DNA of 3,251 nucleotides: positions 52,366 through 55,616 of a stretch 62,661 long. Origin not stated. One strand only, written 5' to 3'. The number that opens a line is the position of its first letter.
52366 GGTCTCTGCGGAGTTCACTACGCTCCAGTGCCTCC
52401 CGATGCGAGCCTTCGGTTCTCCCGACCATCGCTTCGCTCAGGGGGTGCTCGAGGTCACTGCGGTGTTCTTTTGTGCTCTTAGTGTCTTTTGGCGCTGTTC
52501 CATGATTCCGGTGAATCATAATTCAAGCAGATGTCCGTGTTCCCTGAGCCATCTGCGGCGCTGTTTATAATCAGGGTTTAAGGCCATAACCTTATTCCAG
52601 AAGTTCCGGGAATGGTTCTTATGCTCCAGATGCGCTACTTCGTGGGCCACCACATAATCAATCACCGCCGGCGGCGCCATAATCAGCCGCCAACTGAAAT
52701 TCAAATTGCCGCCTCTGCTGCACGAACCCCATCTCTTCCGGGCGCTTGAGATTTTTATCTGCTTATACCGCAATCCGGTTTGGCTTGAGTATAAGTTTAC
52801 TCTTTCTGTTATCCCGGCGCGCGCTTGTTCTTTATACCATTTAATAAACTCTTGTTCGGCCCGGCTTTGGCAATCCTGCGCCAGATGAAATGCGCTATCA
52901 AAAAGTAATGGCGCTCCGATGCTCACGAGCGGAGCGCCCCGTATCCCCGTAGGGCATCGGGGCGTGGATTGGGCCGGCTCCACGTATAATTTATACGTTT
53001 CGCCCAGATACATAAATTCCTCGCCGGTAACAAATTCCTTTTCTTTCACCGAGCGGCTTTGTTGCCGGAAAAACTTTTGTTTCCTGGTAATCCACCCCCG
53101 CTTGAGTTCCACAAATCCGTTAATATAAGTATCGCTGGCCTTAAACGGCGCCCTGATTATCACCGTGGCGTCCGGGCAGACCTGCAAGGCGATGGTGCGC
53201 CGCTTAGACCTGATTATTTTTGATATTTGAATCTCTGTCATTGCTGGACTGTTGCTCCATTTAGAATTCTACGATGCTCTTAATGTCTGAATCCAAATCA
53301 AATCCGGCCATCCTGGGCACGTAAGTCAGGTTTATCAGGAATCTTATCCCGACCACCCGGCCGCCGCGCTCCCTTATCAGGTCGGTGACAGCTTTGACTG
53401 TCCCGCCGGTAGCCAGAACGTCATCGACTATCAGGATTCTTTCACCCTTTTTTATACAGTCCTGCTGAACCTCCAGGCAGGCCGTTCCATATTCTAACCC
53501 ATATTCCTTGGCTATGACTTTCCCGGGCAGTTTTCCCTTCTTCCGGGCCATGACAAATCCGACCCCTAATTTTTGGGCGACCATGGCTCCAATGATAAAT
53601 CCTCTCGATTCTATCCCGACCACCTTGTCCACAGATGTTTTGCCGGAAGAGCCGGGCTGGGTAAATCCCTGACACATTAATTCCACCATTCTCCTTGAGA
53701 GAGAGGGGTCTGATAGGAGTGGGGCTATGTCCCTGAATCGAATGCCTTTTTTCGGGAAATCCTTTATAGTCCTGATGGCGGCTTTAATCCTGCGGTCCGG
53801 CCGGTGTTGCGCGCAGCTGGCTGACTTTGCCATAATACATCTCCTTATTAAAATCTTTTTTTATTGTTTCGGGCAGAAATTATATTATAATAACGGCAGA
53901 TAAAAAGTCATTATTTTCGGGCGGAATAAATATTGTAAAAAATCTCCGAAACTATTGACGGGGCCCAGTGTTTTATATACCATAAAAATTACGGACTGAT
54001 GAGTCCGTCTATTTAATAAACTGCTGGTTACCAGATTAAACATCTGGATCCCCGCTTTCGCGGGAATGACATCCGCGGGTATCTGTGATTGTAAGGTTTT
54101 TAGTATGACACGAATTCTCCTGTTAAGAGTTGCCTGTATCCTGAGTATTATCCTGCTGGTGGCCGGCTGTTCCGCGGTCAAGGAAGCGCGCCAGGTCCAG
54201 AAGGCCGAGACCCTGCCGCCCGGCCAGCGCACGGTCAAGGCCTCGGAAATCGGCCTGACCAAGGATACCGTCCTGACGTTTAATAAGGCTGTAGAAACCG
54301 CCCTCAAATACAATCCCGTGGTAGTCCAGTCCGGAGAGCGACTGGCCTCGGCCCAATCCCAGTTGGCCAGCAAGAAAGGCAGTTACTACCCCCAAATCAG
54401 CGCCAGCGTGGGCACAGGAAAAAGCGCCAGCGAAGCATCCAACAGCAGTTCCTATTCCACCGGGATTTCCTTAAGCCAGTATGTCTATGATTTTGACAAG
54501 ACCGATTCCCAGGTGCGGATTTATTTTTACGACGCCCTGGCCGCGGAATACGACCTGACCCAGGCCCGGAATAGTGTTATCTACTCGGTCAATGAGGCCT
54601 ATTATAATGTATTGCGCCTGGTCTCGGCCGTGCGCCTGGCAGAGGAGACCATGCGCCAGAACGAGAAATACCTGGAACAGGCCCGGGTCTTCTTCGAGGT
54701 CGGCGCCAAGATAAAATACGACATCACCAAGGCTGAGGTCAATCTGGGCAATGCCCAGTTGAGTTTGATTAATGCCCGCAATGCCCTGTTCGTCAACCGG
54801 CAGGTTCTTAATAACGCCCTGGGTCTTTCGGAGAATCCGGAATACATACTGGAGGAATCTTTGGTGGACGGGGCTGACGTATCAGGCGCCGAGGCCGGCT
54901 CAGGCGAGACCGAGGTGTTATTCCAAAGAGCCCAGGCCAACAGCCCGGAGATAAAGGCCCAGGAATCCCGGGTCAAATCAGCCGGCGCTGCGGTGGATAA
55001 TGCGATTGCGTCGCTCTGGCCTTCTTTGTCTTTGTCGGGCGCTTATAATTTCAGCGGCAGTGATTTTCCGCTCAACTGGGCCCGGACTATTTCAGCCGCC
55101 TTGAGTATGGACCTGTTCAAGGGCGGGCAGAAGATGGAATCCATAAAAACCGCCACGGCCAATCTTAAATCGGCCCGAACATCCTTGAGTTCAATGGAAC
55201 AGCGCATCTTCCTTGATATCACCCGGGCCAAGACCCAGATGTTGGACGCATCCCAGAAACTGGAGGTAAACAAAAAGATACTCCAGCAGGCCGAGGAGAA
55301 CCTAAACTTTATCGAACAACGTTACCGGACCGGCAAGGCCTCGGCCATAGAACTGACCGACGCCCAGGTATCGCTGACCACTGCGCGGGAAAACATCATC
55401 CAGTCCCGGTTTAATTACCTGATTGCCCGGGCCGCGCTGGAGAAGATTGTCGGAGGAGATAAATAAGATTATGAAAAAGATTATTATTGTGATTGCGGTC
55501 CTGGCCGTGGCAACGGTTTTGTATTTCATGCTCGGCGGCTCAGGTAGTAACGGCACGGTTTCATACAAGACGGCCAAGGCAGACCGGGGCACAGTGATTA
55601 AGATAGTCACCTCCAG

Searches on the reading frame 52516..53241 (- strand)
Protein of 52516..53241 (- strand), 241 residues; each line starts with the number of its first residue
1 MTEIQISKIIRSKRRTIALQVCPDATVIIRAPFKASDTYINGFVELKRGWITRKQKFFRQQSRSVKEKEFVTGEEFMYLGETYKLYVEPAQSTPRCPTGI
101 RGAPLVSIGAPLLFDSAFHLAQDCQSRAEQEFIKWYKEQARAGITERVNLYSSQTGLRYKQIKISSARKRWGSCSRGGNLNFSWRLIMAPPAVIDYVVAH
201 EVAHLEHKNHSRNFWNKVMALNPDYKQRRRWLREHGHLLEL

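Call 6: search_protein_families(library=pfam, proteins=[window:52516-53241:-], max_evalue=0.01)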
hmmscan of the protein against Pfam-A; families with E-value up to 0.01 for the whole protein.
window:52516-53241:- (241 aa): 2 families
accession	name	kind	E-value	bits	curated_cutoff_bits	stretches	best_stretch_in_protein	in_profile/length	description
PF01863.23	YgjP-like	-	5.7e-59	200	26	1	15-235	1-207/207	YgjP-like, metallopeptidase domain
PF08325.16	WLM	-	0.0074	16.8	26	0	194-226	83-115/190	WLM domain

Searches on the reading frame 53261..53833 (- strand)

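Call 6: search_protein_families(library=pfam, proteins=[window:53261-53833:-], max_evalue=0.01)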
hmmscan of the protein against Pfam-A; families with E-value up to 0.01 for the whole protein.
window:53261-53833:- (190 aa): 2 families
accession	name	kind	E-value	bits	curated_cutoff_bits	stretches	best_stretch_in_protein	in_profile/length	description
PF00156.33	Pribosyltran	-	2.9e-17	62.9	26.3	1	66-167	28-124/158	Phosphoribosyl transferase domain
PF14681.12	UPRTase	-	0.00072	19.5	27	1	129-167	119-157/206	Uracil phosphoribosyltransferase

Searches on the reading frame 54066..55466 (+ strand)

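Call 6: search_protein_families(library=pfam, proteins=[window:54066-55466:+], max_evalue=0.01)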
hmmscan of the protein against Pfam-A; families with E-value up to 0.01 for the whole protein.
window:54066-55466:+ (466 aa): 2 families
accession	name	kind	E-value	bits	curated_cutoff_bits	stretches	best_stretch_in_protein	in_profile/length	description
PF02321.23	OEP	-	1.5e-58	198.2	22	2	286-463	5-187/187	Outer membrane efflux protein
PF05010.19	TACC_C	-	0.0087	16.2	29.9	0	357-441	74-155/201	Transforming acidic coiled-coil-containing protein (TACC), C-terminal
